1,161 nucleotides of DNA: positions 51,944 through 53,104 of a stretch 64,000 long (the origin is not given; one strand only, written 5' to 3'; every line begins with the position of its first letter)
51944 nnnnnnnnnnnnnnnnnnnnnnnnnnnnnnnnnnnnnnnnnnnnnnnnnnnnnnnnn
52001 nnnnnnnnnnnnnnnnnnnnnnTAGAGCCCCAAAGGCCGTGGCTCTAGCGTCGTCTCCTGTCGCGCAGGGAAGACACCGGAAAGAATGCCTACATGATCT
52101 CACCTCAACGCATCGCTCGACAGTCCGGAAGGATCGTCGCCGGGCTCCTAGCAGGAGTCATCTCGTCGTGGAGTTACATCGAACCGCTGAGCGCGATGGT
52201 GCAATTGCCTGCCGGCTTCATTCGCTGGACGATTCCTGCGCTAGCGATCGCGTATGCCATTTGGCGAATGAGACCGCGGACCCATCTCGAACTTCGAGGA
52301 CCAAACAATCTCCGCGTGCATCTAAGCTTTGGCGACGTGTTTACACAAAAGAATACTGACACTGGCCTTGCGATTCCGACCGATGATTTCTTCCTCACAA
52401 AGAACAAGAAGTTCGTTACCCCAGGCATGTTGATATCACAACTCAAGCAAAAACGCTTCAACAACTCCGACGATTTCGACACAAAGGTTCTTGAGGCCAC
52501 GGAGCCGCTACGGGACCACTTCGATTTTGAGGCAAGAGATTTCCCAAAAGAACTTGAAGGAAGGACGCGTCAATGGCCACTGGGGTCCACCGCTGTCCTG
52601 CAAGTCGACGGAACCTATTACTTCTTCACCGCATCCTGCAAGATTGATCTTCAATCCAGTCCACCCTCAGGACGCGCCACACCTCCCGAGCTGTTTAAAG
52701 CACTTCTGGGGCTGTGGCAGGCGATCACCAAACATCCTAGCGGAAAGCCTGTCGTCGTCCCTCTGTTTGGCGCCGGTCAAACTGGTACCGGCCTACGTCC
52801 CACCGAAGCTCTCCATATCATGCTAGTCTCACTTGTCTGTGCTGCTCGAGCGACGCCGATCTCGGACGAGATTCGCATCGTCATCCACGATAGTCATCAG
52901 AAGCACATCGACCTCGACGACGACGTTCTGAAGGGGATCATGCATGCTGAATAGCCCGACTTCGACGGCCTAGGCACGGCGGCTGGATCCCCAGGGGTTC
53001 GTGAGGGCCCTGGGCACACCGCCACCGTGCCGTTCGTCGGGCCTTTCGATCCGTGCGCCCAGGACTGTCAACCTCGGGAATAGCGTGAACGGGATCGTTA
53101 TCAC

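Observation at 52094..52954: Solitary 2TM-macro-like protein (ThsA type II-like effector) with no TIR ThsB partner next to it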

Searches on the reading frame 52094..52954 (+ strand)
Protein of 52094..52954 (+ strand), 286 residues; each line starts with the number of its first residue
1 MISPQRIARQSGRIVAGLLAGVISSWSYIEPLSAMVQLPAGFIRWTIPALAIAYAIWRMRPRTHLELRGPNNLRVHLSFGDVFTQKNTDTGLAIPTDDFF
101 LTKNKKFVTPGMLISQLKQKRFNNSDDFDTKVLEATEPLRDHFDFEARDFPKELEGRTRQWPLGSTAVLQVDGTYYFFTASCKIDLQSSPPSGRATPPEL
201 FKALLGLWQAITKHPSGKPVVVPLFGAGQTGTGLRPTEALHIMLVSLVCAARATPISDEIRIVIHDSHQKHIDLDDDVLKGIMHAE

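Call 3: search_protein_families(library=pfam, proteins=[window:52094-52954:+], max_evalue=0.01)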
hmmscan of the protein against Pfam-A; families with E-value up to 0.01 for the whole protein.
window:52094-52954:+ (286 aa): 1 family
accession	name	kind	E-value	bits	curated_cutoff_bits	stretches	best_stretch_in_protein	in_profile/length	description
PF20016.6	ThsA_Macro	-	6.8e-29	101.3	25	1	75-265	1-183/183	Thoeris protein ThsA, Macro domain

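Call 4: search_protein_families(library=padloc, proteins=[window:52094-52954:+], max_evalue=0.01)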
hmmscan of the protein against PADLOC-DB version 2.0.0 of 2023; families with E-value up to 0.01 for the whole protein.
window:52094-52954:+ (286 aa): 7 families
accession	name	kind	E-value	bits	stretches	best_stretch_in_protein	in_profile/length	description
PDLC00439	ThsA2|ThsA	-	2e-29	100.8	1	15-274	23-269/282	Macro domain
PDLC00415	ThsA1|ThsA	-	5.3e-29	99.4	1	43-274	48-268/281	Macro domain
PDLC00410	ThsA1|ThsA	-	3.1e-25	86.9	1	64-276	71-273/281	Macro domain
PDLC00413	ThsA1|ThsA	-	1.7e-21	75.1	1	16-276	19-270/278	Macro domain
PDLC00414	ThsA1|ThsA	-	3e-14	51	1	47-271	60-274/292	Macro domain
PDLC00408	ThsA1|ThsA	-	2.5e-06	25.1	1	151-274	176-295/297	Macro domain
PDLC00411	ThsA1|ThsA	-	2.6e-05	22.1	1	192-267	185-263/275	Macro domain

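Call 5: find_homologous_proteins(query=window:52094-52954:+)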
Query window:52094-52954:+ (286 aa): 2 proteins with E <= 0.001 among 2196 candidates.
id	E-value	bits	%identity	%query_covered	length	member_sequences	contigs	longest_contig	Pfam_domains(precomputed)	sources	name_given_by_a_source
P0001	3.5e-191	651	100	100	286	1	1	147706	PF20016.7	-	-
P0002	1.3e-73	266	47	93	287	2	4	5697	PF20016.7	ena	-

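Call 6: search_protein_families(library=ncbifam, proteins=[window:52094-52954:+], max_evalue=0.01)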
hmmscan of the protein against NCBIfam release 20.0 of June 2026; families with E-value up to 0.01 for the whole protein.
window:52094-52954:+ (286 aa): 0 families

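Call 8: find_encoding_contigs(protein=P0002, flank=6000)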
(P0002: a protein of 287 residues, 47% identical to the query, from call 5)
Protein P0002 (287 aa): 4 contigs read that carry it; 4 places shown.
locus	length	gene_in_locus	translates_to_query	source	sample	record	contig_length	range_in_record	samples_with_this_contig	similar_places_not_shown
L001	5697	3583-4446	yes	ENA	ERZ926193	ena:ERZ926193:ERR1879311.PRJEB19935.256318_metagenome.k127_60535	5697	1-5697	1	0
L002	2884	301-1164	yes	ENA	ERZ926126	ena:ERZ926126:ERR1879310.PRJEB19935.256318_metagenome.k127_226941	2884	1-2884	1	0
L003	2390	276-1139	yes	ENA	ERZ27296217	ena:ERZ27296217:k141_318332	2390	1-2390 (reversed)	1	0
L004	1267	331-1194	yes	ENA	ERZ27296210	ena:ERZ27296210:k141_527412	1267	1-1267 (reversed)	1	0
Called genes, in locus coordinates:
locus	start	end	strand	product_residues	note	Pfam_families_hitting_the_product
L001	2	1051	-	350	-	?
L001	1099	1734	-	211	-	PF07791:Imm11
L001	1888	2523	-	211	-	PF07791:Imm11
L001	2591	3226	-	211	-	PF07791:Imm11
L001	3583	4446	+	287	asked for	PF20016:ThsA_Macro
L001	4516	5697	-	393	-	?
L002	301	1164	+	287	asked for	PF20016:ThsA_Macro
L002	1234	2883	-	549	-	?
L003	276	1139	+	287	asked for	PF20016:ThsA_Macro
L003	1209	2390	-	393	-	?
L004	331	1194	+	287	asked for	PF20016:ThsA_Macro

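Call 9: search_protein_families(library=pfam, proteins=[L002:1234-2883:-, L001:2-1051:-], max_evalue=0.01)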
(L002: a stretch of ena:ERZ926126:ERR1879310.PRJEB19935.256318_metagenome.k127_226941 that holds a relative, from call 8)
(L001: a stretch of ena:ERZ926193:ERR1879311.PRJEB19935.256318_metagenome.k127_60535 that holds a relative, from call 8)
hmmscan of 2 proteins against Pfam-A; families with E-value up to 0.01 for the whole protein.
L002:1234-2883:- (549 aa): 0 families

L001:2-1051:- (350 aa): 1 family
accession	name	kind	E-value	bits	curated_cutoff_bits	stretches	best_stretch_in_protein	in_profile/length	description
PF14412.12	AHH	-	7.5e-05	23.1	22.3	1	4-80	14-88/111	A nuclease family of the HNH/ENDO VII superfamily with conserved AHH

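Call 21: search_protein_representatives(protein=window:52094-52954:+)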
Query: 286 residues. Proteins with E-value up to 0.001 (for the whole library): 489; up to 1e-10: 114; up to 1e-30: 2. The best 150 are listed.
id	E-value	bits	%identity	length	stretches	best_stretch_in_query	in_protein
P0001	1.1e-191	651.4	100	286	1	1-286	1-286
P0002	4.0e-74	265.7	48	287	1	5-283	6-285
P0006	1.8e-30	122.5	37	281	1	69-275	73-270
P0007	1.2e-28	116.5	33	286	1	11-273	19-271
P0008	1.2e-27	113.2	33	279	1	7-269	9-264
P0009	6.3e-27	110.9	38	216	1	73-273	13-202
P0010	1.3e-25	106.5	35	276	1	7-274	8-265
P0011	4.4e-25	104.8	39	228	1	73-265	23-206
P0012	6.5e-24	101.0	39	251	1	75-274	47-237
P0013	9.1e-23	97.2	35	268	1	46-274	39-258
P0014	1.9e-21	92.9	31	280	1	26-275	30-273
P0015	1.9e-21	92.9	33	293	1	20-274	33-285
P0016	6.0e-21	91.2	32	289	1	49-276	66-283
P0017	8.1e-21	90.8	32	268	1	25-274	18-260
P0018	6.0e-20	88.0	37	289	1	54-274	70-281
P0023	6.7e-19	84.5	30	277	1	25-274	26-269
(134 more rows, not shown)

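Call 26: find_encoding_contigs(protein=P0006, flank=6000, max_places=4)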
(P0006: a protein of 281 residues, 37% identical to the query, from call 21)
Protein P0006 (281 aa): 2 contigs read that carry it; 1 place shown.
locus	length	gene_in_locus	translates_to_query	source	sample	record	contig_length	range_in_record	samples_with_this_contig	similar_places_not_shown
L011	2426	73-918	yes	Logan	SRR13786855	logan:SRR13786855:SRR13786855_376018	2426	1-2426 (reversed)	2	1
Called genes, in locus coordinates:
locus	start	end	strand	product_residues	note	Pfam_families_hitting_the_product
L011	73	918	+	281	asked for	PF20016:ThsA_Macro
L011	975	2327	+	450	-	PF13289:SIR2_2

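Call 27: find_encoding_contigs(protein=P0007, flank=6000, max_places=4)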
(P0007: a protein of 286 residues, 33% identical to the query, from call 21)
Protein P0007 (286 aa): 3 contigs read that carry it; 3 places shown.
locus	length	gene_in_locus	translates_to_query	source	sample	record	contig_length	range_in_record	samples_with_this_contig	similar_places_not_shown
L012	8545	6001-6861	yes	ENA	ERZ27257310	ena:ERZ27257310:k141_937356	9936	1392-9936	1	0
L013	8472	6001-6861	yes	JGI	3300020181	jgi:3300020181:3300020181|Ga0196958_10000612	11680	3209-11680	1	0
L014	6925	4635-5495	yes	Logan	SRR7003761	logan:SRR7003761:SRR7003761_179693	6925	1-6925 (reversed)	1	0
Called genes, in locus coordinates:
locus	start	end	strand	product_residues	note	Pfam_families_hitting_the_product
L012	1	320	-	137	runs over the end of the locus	PF01850:PIN, PF13470:PIN_3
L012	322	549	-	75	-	PF04014:MazE_antitoxin, PF15937:PrlF_antitoxin (weak)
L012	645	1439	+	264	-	PF20256:MoCoBD_2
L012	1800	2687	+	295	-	-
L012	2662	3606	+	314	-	-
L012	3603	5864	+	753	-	-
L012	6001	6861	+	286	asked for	PF20016:ThsA_Macro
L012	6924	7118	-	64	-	PF13286:HD_assoc (weak)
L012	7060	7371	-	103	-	PF13286:HD_assoc (weak)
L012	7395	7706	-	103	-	PF13560:HTH_31, PF01381:HTH_3, PF12844:HTH_19, PF13443:HTH_26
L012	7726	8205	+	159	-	-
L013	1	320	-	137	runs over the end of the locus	PF01850:PIN, PF13470:PIN_3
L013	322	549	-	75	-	PF04014:MazE_antitoxin, PF15937:PrlF_antitoxin (weak)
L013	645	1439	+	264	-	PF20256:MoCoBD_2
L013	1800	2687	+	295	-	-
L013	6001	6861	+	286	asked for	PF20016:ThsA_Macro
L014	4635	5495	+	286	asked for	PF20016:ThsA_Macro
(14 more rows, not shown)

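Call 28: find_encoding_contigs(protein=P0008, flank=6000, max_places=4)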
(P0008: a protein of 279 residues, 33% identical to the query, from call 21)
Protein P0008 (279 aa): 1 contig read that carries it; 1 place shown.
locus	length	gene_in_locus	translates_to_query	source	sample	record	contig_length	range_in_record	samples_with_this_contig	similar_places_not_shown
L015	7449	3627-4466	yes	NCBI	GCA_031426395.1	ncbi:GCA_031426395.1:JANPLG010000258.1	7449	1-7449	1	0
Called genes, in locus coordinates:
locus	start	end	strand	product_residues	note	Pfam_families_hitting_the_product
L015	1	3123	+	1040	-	?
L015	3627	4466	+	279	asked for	PF20016:ThsA_Macro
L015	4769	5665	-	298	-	PF00950:ABC-3, PF01032:FecCD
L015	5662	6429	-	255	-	PF00005:ABC_tran, PF13401:AAA_22 (weak), PF13304:AAA_21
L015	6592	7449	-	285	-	?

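Call 29: search_protein_families(library=pfam, proteins=[L012:1800-2687:+, L012:2662-3606:+, L012:3603-5864:+, L015:1-3123:+, L011:975-2327:+, L012:7726-8205:+], max_evalue=1)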
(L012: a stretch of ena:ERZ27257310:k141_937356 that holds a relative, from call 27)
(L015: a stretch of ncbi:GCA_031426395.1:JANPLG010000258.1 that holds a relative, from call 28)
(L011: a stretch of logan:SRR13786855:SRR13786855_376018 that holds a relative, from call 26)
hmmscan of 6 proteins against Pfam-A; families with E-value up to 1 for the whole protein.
L012:1800-2687:+ (295 aa): 0 families

L012:2662-3606:+ (314 aa): 1 family
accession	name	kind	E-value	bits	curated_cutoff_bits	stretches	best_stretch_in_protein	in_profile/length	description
PF11838.14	ERAP1_C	-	0.13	12.1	38.2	1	137-213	208-284/318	ERAP1-like C-terminal domain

L012:3603-5864:+ (753 aa): 2 families
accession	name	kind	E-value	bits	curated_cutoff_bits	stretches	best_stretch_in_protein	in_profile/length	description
PF13466.11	STAS_2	-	0.041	14.5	29.2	1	235-274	37-75/80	STAS domain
PF07719.23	TPR_2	-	0.15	12.7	27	0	618-632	19-33/34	Tetratricopeptide repeat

L015:1-3123:+ (1040 aa): 1 family
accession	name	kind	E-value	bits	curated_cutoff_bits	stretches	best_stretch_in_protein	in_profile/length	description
PF04046.21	PSP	-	0.021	15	19.6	0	630-648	5-22/46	PSP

L011:975-2327:+ (450 aa): 3 families
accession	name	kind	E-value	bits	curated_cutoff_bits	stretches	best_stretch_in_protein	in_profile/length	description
PF13289.12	SIR2_2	-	8.3e-20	71.8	24.5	1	128-255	2-137/141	SIR2-like domain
PF22791.1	DUF7011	-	0.0018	18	27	1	146-163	12-29/48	Domain of unknown function (DUF7011)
PF10781.14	DSRB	-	0.21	11.7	25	1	370-396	21-47/61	Dextransucrase DSRB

L012:7726-8205:+ (159 aa): 2 families
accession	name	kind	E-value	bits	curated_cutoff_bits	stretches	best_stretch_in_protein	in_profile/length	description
PF12728.13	HTH_17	-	0.055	14.2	27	1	25-63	7-45/51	Helix-turn-helix domain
PF18247.6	AvrM_N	-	0.11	13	25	1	105-136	31-60/65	Flax-rust effector AvrM N-terminal domain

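Call 30: search_protein_families(library=padloc, proteins=[L012:1800-2687:+, L012:2662-3606:+, L012:3603-5864:+, L015:1-3123:+, L011:975-2327:+], max_evalue=0.1)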
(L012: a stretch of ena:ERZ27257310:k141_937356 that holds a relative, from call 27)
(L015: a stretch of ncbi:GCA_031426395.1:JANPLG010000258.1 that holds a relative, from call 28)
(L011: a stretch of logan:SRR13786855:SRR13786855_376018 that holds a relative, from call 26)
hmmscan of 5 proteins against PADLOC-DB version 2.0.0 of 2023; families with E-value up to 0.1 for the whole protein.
L012:1800-2687:+ (295 aa): 0 families

L012:2662-3606:+ (314 aa): 0 families

L012:3603-5864:+ (753 aa): 0 families

L015:1-3123:+ (1040 aa): 0 families

L011:975-2327:+ (450 aa): 8 families
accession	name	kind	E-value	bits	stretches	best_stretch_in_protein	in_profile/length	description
PDLC00407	ThsA1|ThsA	-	2.6e-23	80.4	1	23-243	8-224/478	STALD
PDLC00409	ThsA1|ThsA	-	4.1e-17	60.4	1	23-221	9-203/242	STALD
PDLC04968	PDC-S25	-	1e-16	59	1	113-227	123-238/517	-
PDLC03856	LmuA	-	1.8e-13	48.5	1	127-253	116-239/433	-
PDLC04967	PDC-S25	-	8.8e-10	36.2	1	127-223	147-247/528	-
PDLC04166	Dsr1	-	3.9e-08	29.5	1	90-217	91-210/1227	-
PDLC04167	Dsr1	-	0.00032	16.5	1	22-67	8-53/1248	-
PDLC00412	ThsA1|ThsA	-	0.0004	17.6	1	194-241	9-56/314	STALD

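Call 42: find_encoding_contigs(protein=P0010, flank=7000, max_places=3)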
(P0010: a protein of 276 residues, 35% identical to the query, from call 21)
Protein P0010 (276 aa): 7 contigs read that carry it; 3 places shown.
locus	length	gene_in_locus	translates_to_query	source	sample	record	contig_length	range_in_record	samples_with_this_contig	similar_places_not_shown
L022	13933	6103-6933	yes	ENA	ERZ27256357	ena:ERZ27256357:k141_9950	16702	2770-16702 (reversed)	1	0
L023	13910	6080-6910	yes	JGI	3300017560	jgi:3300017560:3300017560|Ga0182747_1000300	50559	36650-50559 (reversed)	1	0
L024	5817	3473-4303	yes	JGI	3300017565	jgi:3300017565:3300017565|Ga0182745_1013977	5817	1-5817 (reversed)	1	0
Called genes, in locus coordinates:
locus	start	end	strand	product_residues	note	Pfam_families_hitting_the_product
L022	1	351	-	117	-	?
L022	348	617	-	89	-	-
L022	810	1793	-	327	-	PF01370:Epimerase, PF04321:RmlD_sub_bind, PF16363:GDP_Man_Dehyd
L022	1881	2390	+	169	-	PF01381:HTH_3, PF12844:HTH_19 (weak), PF13560:HTH_31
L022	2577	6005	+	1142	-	PF02811:PHP, PF07733:DNA_pol3_alpha, PF17657:DNA_pol3_finger, PF14579:HHH_6, PF01336:tRNA_anti-codon (weak)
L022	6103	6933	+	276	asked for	PF20016:ThsA_Macro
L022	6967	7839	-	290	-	PF13560:HTH_31, PF01381:HTH_3, PF17765:MLTR_LBD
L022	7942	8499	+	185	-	PF04264:YceI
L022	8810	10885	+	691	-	PF04851:ResIII, PF00270:DEAD, PF00271:Helicase_C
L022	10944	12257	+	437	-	PF00702:Hydrolase, PF13419:HAD_2, PF13242:Hydrolase_like, PF00588:SpoU_methylase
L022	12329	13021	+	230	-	-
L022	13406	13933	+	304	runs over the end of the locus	PF02585:PIG-L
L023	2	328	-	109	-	?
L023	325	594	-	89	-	-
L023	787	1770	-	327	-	PF01370:Epimerase, PF04321:RmlD_sub_bind, PF16363:GDP_Man_Dehyd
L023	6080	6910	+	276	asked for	PF20016:ThsA_Macro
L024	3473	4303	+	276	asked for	PF20016:ThsA_Macro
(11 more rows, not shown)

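Call 43: find_encoding_contigs(protein=P0013, flank=7000, max_places=3)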
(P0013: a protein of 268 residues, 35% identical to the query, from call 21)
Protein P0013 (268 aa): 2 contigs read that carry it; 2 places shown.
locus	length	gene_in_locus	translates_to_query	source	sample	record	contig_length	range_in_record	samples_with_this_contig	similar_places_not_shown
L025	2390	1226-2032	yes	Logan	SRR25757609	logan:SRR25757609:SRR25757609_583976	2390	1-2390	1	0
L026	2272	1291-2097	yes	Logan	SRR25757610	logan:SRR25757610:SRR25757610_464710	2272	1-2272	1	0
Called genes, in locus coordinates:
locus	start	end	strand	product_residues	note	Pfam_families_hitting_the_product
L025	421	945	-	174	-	-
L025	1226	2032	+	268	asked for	PF20016:ThsA_Macro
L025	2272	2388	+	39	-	?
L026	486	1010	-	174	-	-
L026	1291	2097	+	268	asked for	PF20016:ThsA_Macro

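Call 44: find_encoding_contigs(protein=P0015, flank=7000, max_places=3)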
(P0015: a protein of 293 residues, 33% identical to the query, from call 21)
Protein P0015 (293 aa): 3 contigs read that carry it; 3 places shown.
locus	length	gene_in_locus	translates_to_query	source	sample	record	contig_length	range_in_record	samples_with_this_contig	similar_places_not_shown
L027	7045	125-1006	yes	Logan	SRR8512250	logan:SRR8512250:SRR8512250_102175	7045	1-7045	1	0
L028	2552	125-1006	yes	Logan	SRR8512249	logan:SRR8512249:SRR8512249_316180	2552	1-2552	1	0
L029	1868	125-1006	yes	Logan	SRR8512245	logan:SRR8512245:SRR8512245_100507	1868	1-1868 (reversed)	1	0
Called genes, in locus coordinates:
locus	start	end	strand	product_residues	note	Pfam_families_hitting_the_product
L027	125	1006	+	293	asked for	PF20016:ThsA_Macro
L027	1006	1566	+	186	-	PF08937:ThsB_TIR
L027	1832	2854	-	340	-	PF13593:SBF_like, PF01758:SBF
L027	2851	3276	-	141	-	PF01451:LMWPc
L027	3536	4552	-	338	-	-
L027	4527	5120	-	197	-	-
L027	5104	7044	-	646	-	?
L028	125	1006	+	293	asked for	PF20016:ThsA_Macro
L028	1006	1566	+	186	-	PF08937:ThsB_TIR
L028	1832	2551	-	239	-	?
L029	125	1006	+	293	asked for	PF20016:ThsA_Macro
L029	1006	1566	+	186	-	PF08937:ThsB_TIR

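Call 46: search_solved_structures(query=window:52094-52954:+, max_evalue=1, show_alignments=2)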
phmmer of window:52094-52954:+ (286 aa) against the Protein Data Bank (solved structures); distinct sequences matched with E-value up to 1: 5.
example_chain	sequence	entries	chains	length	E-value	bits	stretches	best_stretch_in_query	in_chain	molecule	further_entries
9uuz_A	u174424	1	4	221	0.00055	22.4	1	71-251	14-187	Thoeris protein ThsA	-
8r66_A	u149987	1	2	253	0.00089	21.7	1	71-251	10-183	Thoeris protein ThsA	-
8v6s_A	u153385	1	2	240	0.0073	18.7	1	148-273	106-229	Thoeris protein ThsA Macro domain-containing protein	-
8v6q_A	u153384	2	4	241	0.016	17.6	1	152-273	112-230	Thoeris protein ThsA Macro domain-containing protein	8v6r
7k74_A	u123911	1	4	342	0.61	12.4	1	67-114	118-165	Fructose-1,6-bisphosphatase class 1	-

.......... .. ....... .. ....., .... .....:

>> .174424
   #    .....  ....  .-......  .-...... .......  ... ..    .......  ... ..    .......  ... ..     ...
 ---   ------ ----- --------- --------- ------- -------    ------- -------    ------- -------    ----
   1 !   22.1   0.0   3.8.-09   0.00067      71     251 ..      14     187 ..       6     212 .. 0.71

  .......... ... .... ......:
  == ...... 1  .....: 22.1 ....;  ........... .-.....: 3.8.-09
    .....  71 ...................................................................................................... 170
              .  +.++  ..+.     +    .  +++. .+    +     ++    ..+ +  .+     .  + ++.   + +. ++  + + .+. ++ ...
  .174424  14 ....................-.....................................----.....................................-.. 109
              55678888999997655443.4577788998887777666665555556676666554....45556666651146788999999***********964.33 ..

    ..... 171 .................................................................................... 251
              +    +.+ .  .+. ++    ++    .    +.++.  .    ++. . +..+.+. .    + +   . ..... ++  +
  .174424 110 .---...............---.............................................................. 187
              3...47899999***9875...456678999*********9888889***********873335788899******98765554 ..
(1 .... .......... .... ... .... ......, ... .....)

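Call 49: find_homologous_proteins(query=A2, max_evalue=1e-10)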
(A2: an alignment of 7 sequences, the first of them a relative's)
Query A2 (7 sequences) (286 aa, profile of the alignment): 3 proteins with E <= 1e-10 among 8000 candidates.
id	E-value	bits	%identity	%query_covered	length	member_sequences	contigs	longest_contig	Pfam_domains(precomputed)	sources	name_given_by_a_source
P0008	1.6e-116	407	35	71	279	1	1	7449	PF20016.7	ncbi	-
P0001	9.8e-106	371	100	100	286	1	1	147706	PF20016.7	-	-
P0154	1.1e-104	368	37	85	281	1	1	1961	PF20016.7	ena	-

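Call 52: find_encoding_contigs(protein=P0012, flank=7000, max_places=3)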
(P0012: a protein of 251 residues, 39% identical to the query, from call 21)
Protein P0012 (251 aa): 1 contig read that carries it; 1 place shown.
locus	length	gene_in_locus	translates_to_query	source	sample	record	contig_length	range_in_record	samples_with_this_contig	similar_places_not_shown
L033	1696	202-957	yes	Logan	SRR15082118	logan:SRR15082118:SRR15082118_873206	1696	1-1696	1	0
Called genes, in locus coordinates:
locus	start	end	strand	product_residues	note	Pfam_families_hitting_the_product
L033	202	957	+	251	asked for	PF20016:ThsA_Macro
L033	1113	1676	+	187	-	PF13302:Acetyltransf_3, PF13420:Acetyltransf_4, PF00583:Acetyltransf_1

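Call 53: find_encoding_contigs(protein=P0154, flank=7000, max_places=3)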
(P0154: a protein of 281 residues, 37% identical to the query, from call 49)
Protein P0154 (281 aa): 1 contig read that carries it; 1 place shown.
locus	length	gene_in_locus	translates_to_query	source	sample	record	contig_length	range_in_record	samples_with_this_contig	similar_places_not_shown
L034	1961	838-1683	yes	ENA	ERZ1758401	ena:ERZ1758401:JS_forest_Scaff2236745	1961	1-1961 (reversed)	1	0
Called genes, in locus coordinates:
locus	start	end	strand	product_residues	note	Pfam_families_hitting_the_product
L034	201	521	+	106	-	-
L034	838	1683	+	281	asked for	PF20016:ThsA_Macro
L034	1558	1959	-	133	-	?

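Call 54: find_encoding_contigs(protein=P0023, flank=5000, max_places=2)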
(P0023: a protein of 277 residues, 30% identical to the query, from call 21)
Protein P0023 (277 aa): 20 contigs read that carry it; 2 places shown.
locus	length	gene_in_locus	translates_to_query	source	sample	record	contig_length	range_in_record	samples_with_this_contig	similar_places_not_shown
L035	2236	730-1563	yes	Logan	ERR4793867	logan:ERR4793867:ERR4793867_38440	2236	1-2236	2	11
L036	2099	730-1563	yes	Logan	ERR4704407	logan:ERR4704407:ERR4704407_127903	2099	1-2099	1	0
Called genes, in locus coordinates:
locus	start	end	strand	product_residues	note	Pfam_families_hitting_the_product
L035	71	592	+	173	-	-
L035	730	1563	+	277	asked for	PF20016:ThsA_Macro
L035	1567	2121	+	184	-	PF08937:ThsB_TIR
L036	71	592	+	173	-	-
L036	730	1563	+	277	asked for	PF20016:ThsA_Macro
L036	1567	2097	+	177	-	?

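Call 69: predict_structure(alignment_id=A1)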
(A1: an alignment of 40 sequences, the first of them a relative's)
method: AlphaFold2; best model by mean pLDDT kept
length: 286 residues; sequences in the alignment: 40
mean_pLDDT: 91.4   pTM: 0.87
mean pLDDT of the five models: 91.4, 90.5, 90.1, 89.8, 89.7
residues with pLDDT >= 90: 192; 70-90: 86; 50-70: 8; < 50: 0
segments of 3 or more residues with pLDDT < 50: none
pLDDT, mean of each block of 10 residues (from residue 1): 74 86 88 91 90 88 94 97 85 97 92 95 91 94 76 82 97 96 92 95 98 97 93 95 97 97 96 88 86
secondary structure, 60 per line:
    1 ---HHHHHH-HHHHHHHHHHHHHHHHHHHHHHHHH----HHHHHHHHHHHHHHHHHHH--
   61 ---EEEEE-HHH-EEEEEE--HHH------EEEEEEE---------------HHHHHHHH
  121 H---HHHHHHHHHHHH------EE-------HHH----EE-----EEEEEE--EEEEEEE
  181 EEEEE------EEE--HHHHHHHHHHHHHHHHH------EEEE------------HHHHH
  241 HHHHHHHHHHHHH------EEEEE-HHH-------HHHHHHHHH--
elements in order: H4-9 H11-35 H40-58 E64-68 E74-79 E91-97 H113-121 H125-136 E166-171 E174-185 E192-194 H197-213 E220-223 H236-253 E260-264 H276-284

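Call 72: fold_search(model_id=the predicted structure, library=pdb)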
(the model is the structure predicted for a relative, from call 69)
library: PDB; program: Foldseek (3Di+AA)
matches with E <= 10: 935; with E <= 0.001: 79
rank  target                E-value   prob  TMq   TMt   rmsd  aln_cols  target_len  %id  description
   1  8v6q_A                2.0e-14  1.00  0.65  0.85   2.6       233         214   19  Crystal structure of EcThsA in ligand-free state (released 2024-06-12)
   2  8v6r_B                4.8e-14  1.00  0.62  0.84   2.5       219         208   20  Crystal structure of EcThsA in complex with ADPR (released 2024-06-12)
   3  8v6q_B                6.2e-14  1.00  0.59  0.79   4.2       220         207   20  Crystal structure of EcThsA in ligand-free state (released 2024-06-12)
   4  8r66_A                8.9e-14  1.00  0.64  0.84   2.7       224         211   20  Crystal structure of ThsA Macro domain in complex with signaling molecule (released 2025-04-16)
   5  8v6s_A                9.4e-14  1.00  0.64  0.84   2.7       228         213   20  Crystal structure of PcThsA in complex with Imidazole Adenine Dinucleotide (released 2024-06-12)
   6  8r66_B                2.3e-13  1.00  0.62  0.84   2.6       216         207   20  Crystal structure of ThsA Macro domain in complex with signaling molecule (released 2025-04-16)
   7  8v6r_A                2.6e-13  1.00  0.62  0.80   4.2       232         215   20  Crystal structure of EcThsA in complex with ADPR (released 2024-06-12)
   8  8v6s_B                5.8e-13  1.00  0.63  0.83   2.8       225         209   20  Crystal structure of PcThsA in complex with Imidazole Adenine Dinucleotide (released 2024-06-12)
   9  7d3y_B                4.4e-07  1.00  0.49  0.42  13.8       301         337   12  Crystal structure of the osPHR2-osSPX2 complex (released 2021-10-06)
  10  1zr5_B                4.7e-07  1.00  0.49  0.72   4.8       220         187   15  Crystal structure of the macro-domain of human core histone variant macroH2A1.2 (released 2005-06-21)
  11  7d3y_A                4.7e-07  1.00  0.49  0.42  14.1       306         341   12  Crystal structure of the osPHR2-osSPX2 complex (released 2021-10-06)
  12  1zr5_A                6.8e-07  1.00  0.50  0.72   4.6       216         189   14  Crystal structure of the macro-domain of human core histone variant macroH2A1.2 (released 2005-06-21)
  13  5lnc_A                8.6e-07  1.00  0.49  0.39   8.5       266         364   12  Structure of SPX domain of the yeast inorganic polyphophate polymerase Vtc4 crystallized by carrier-driven crystalliza (released 2016-11-09)
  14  5iit_A                2.4e-06  1.00  0.49  0.40   4.3       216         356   14  Structure of SPX domain of the yeast inorganic polyphophate polymerase Vtc4 crystallized by carrier-driven crystalliza (released 2016-04-27)
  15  1yd9_C                4.2e-06  1.00  0.48  0.70   5.2       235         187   14  1.6A Crystal Structure of the Non-Histone Domain of the Histone Variant MacroH2A1.1. (released 2005-09-27)
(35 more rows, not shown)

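Call 98: find_encoding_contigs(protein=P0011, flank=7000, max_places=3)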
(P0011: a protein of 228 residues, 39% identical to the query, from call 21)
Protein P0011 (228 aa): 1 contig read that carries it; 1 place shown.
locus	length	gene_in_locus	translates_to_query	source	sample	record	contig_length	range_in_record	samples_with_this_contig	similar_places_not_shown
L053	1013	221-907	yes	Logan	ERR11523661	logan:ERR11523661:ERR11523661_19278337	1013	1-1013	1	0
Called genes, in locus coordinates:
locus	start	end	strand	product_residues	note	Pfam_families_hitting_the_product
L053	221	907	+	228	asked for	PF20016:ThsA_Macro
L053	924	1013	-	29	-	?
